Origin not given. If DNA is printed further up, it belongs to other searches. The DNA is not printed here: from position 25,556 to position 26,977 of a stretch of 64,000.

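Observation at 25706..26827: Fusion of a SpeH-type SAM decarboxylase domain to an NNMT/PNMT-family methyltransferase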

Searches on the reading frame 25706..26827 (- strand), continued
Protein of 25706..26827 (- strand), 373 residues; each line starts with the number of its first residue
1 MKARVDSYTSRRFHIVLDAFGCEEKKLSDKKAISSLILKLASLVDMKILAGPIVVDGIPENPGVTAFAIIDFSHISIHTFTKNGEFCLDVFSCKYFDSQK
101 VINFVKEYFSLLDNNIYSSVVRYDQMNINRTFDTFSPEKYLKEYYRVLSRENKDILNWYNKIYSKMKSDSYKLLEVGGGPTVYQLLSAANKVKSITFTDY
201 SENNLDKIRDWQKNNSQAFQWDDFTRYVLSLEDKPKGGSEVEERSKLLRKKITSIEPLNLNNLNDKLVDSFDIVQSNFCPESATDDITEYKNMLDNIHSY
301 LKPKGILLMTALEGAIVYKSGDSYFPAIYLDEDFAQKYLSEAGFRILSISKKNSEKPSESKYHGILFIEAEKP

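Call 53: search_solved_structures(query=L008:8936-10015:+, max_evalue=1e-10, show_alignments=2)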
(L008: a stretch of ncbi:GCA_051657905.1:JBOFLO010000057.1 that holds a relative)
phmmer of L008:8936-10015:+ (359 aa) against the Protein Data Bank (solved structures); distinct sequences matched with E-value up to 1e-10: 49.
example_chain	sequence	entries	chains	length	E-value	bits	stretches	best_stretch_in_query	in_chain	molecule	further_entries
4rf6_A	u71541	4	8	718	2.7e-181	605.6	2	24-358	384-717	Arginine kinase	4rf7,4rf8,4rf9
4wo8_A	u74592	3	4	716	2.8e-152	510.1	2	28-355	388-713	Taurocyamine kinase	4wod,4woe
1rl9_A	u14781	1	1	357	7.1e-84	285.2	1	18-357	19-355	Arginine kinase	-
4bhl_A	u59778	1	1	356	1.4e-83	284.2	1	23-357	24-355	ARGININE KINASE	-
1p52_A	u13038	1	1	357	1.9e-83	283.8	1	18-357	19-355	Arginine kinase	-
4bg4_A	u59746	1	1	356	1.9e-83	283.8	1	23-357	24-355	ARGININE KINASE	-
2j1q_A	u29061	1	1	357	4e-83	282.8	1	23-358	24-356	ARGININE KINASE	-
4bg4_B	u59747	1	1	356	4.2e-83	282.7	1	24-357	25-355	ARGININE KINASE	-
1m15_A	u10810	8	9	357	6.3e-83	282.1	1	18-357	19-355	arginine kinase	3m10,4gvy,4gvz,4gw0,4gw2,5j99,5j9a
1bg0_A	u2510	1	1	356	6.3e-83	282.1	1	18-357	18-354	ARGININE KINASE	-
1p50_A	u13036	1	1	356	1.7e-82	280.7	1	18-357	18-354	Arginine kinase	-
5zhq_A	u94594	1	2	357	1.8e-82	280.6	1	23-357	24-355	Arginine kinase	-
9fig_A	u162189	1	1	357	3e-82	279.9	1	25-356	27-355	arginine kinase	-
4am1_A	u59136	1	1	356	4.4e-82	279.3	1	23-357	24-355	ARGININE KINASE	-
9fhn_A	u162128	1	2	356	8.2e-82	278.4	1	21-356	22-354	arginine kinase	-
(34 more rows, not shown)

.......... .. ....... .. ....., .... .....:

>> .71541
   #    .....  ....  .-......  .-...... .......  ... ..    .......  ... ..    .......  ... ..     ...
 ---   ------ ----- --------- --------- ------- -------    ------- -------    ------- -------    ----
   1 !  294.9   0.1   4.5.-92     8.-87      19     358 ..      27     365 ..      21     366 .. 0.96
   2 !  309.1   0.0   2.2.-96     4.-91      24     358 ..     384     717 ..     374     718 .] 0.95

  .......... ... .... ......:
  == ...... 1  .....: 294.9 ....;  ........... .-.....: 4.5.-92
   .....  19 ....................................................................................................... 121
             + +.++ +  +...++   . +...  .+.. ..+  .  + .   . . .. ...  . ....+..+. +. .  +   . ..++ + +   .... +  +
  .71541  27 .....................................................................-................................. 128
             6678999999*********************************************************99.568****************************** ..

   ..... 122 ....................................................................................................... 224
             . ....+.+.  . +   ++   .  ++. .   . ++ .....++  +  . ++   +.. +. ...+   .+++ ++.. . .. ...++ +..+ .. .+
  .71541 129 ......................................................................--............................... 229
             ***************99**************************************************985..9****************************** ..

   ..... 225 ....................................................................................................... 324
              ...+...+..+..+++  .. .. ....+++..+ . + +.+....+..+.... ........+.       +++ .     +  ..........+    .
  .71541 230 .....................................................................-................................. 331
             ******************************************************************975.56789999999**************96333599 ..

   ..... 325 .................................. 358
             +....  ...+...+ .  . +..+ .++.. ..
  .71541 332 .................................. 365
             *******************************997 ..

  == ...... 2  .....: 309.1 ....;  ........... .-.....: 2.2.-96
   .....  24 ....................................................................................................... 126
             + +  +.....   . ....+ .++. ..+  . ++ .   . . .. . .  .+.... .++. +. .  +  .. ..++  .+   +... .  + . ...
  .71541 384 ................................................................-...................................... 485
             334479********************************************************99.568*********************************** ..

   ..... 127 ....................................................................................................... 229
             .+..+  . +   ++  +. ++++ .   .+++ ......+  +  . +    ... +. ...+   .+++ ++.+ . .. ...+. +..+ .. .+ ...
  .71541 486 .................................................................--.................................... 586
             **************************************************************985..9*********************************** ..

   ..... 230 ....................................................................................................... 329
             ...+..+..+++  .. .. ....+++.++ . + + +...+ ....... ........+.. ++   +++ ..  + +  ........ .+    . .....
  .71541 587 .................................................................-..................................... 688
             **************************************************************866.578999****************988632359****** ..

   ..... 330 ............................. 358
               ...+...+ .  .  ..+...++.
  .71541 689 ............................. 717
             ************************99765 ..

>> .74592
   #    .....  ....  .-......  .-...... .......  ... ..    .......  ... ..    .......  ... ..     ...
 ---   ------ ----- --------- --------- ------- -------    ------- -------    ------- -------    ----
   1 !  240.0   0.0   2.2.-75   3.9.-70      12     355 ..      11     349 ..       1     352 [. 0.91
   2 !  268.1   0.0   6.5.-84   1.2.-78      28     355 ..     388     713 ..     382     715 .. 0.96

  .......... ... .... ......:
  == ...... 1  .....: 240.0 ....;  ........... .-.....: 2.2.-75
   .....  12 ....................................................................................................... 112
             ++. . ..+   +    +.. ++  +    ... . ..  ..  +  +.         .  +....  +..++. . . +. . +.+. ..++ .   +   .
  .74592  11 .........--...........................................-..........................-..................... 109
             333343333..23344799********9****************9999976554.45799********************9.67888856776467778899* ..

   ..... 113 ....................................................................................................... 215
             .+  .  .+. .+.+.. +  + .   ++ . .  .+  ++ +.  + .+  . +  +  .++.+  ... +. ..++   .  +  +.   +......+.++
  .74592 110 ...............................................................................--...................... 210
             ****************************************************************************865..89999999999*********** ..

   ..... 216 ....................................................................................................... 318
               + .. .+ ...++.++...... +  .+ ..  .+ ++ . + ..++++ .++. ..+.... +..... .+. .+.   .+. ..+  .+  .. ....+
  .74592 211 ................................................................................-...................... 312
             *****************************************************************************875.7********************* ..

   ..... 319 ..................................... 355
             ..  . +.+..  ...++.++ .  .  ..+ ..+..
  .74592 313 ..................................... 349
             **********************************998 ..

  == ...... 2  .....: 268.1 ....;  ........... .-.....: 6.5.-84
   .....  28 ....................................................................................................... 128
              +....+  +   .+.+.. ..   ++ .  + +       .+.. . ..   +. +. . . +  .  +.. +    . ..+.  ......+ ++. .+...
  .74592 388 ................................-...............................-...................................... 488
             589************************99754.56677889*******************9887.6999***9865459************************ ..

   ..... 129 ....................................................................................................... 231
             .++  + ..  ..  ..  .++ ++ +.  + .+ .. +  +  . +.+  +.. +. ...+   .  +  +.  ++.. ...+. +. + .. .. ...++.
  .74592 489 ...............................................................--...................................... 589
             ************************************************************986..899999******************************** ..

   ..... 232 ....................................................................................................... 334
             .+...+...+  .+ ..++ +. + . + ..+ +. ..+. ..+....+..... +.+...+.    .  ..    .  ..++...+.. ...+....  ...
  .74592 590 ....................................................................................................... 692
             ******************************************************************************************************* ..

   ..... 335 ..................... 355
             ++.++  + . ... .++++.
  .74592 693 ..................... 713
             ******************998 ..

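Call 54: search_protein_families(library=ncbifam, proteins=[L008:8936-10015:+, L008:10091-10444:+, L008:8001-8852:+, L052:8657-9514:-, L052:9980-10375:+, P0036, L035:9974-10345:+], max_evalue=0.01)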
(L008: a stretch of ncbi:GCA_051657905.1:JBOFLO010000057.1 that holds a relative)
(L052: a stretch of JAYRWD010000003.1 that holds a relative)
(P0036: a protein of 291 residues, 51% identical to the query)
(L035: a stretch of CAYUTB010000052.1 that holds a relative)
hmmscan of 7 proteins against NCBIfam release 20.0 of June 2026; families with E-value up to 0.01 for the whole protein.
L008:8936-10015:+ (359 aa): 5 families
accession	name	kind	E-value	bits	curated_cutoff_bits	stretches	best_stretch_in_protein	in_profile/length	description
NF002194.0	PRK01059.1-4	equivalog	3.9e-48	164.3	385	1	118-358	13-245/345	protein arginine kinase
NF053707.1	PrArgKinMcsBBac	equivalog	4.7e-47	160.9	500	1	115-358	20-255/347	protein-arginine kinase McsB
NF002193.0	PRK01059.1-3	equivalog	7.1e-35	120.7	471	1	120-355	22-241/335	protein arginine kinase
NF002192.0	PRK01059.1-2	equivalog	1e-28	100.5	679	1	118-351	20-235/340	protein arginine kinase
NF002191.0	PRK01059.1-1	equivalog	8.2e-23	81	381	1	120-359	23-252/358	protein arginine kinase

L008:10091-10444:+ (117 aa): 1 family
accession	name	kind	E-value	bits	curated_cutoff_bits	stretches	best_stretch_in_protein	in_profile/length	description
TIGR03330.1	SAM_DCase_Bsu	equivalog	6.3e-15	55.5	75.65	1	6-110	5-108/112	adenosylmethionine decarboxylase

L008:8001-8852:+ (283 aa): 2 families
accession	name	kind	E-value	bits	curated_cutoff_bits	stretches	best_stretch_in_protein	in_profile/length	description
NF041360.1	GntF_guanitoxin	equivalog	7e-25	87.6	60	1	46-281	13-272/273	guanitoxin biosynthesis pre-guanitoxin forming N-methyltransferase GntF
NF040568.1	SCO2525_fam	equivalog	7.3e-14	51.8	240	1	44-276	7-236/242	SCO2525 family SAM-dependent methyltransferase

L052:8657-9514:- (285 aa): 2 families
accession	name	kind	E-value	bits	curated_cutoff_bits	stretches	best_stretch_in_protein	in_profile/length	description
NF041360.1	GntF_guanitoxin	equivalog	1.9e-07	30.5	60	1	1-279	1-271/273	guanitoxin biosynthesis pre-guanitoxin forming N-methyltransferase GntF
NF040568.1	SCO2525_fam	equivalog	0.0081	15.7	240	0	10-47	6-43/242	SCO2525 family SAM-dependent methyltransferase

L052:9980-10375:+ (131 aa): 1 family
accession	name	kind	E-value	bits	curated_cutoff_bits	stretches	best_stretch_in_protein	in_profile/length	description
TIGR03330.1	SAM_DCase_Bsu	equivalog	2.9e-23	82.4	75.65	1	5-121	2-112/112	adenosylmethionine decarboxylase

P0036 (291 aa): 2 families
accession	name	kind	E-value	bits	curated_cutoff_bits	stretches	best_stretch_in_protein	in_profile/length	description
TIGR03330.1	SAM_DCase_Bsu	equivalog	7.4e-14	52.1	75.65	1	12-115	6-107/112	adenosylmethionine decarboxylase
TIGR00755.1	ksgA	equivalog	0.0059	15.9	171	0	170-238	32-102/256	16S rRNA (adenine(1518)-N(6)/adenine(1519)-N(6))-dimethyltransferase RsmA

L035:9974-10345:+ (123 aa): 1 family
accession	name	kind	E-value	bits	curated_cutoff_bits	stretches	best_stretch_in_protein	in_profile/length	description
TIGR03330.1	SAM_DCase_Bsu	equivalog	1.6e-16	60.6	75.65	1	7-115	2-111/112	adenosylmethionine decarboxylase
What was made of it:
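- A related HTFT-type SpeD (L052) passes the TIGR03330 cutoff (82 bits, call 54).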

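Call 60: find_related_loci(query=A3, collection=metagenome_contigs, flank=6000)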
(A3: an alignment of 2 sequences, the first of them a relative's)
Query A3 (359 aa) in metagenome_contigs; peptide patterns used: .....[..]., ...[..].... (x = any residue, [..] = any of these).
311 stretches matched a pattern, but none encodes a relative of the query by tblastn (E <= 1e-3).
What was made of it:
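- Tried and rejected: Scan for the kinase in metagenome contigs: the patterns found nothing (call 60).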

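Call 61: find_encoding_contigs(protein=P0032, flank=6000, max_places=2)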
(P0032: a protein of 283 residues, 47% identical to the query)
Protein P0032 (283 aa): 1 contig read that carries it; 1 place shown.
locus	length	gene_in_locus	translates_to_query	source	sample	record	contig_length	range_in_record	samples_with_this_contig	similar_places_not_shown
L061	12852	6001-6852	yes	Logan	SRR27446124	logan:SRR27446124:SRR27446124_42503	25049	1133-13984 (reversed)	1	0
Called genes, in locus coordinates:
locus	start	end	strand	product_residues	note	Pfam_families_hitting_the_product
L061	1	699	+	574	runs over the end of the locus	PF03717:PBP_dimer, PF00905:Transpeptidase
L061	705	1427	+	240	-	PF13739:PdaC, PF11738:DUF3298 (weak)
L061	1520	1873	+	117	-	PF14114:DUF4286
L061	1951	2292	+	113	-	-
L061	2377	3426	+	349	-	PF00487:FA_desaturase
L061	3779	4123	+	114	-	-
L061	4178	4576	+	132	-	PF03713:DUF305, PF13628:DUF4142 (weak)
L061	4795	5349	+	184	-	-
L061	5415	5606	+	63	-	-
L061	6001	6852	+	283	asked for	PF01234:NNMT_PNMT_TEMT, PF13489:Methyltransf_23 (weak)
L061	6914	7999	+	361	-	PF02807:ATP-gua_PtransN, PF00217:ATP-gua_Ptrans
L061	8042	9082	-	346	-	PF02646:RmuC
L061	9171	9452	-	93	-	-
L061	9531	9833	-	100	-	-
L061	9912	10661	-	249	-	PF01612:DNA_pol_A_exo1, PF00929:RNase_T, PF20600:ExoX-like_C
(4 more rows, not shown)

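Call 62: find_encoding_contigs(protein=P0026, flank=5000, max_places=3)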
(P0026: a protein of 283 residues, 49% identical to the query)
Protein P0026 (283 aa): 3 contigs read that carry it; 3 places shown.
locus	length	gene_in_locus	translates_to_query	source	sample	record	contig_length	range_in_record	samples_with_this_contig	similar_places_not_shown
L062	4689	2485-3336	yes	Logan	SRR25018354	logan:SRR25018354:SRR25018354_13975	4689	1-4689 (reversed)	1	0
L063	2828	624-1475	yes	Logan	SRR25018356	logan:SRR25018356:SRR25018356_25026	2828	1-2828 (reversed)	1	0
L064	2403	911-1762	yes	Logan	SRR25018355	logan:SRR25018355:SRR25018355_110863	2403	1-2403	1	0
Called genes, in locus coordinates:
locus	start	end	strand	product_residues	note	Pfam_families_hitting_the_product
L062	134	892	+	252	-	PF08032:SpoU_sub_bind, PF00588:SpoU_methylase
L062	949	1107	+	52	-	PF00471:Ribosomal_L33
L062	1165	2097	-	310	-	PF00156:Pribosyltran, PF00293:NUDIX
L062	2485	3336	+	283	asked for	PF01234:NNMT_PNMT_TEMT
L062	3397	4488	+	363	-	PF02807:ATP-gua_PtransN, PF00217:ATP-gua_Ptrans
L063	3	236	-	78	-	?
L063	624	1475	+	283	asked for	PF01234:NNMT_PNMT_TEMT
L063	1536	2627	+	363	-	PF02807:ATP-gua_PtransN, PF00217:ATP-gua_Ptrans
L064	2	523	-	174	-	?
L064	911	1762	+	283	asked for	PF01234:NNMT_PNMT_TEMT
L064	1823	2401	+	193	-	?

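Call 72: search_protein_families(library=pfam, proteins=[L023:9456-10317:+], max_evalue=10)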
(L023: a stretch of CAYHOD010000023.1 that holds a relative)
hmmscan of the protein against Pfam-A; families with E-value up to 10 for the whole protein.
L023:9456-10317:+ (287 aa): 2 families
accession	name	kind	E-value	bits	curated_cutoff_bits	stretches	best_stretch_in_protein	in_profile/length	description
PF02675.21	AdoMet_dc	-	8.7e-19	68.3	25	1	12-114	1-101/107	S-adenosylmethionine decarboxylase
PF16276.10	NPM1-C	-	0.16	12.4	29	1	98-114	23-39/49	Nucleophosmin C-terminal domain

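Call 82: list_cluster_members(proteins=[P0001, P0005, P0011, P0013, P0040, P0046, P0048, P0049, P0055, P0085])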
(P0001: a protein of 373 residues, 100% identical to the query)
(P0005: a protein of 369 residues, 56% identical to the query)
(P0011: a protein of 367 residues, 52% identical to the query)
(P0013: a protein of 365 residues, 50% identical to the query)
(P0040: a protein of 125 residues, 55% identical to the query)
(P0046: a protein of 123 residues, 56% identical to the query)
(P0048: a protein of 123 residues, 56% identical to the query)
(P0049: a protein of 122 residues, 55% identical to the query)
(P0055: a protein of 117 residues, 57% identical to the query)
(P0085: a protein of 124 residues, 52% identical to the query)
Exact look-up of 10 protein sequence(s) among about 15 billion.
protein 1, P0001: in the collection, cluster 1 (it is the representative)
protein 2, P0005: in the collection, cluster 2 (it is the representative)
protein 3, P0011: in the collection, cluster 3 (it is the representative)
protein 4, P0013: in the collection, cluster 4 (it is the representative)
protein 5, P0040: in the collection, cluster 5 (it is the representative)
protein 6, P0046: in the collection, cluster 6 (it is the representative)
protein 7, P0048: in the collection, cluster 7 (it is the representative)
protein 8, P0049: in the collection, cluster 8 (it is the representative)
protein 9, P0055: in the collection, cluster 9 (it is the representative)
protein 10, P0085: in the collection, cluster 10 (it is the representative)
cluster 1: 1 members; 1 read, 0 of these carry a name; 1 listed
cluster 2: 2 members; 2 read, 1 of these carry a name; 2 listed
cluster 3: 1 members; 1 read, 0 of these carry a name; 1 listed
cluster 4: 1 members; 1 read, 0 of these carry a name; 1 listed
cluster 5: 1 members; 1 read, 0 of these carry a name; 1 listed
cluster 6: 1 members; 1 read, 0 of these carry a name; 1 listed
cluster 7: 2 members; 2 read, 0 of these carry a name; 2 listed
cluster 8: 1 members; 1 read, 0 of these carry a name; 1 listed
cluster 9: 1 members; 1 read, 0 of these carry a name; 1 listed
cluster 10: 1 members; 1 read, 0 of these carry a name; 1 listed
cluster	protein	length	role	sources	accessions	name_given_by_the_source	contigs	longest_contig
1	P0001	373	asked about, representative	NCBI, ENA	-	-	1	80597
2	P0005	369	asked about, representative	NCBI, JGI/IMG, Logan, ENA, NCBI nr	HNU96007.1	MAG TPA: bifunctional adenosylmethionine decarboxylase/class I SAM-dependent ... | bifunctional adenosylmethionine decarboxylase/class I SAM-dependent methyltransferase ...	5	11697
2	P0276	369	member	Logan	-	-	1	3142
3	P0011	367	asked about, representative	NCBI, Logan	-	-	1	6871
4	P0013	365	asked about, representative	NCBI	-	-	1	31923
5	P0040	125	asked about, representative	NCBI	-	-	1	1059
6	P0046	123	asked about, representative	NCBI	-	-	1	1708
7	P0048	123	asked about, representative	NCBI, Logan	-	-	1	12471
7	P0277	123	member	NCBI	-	-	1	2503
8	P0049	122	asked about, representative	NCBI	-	-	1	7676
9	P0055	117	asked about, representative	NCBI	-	-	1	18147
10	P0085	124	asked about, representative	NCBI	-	-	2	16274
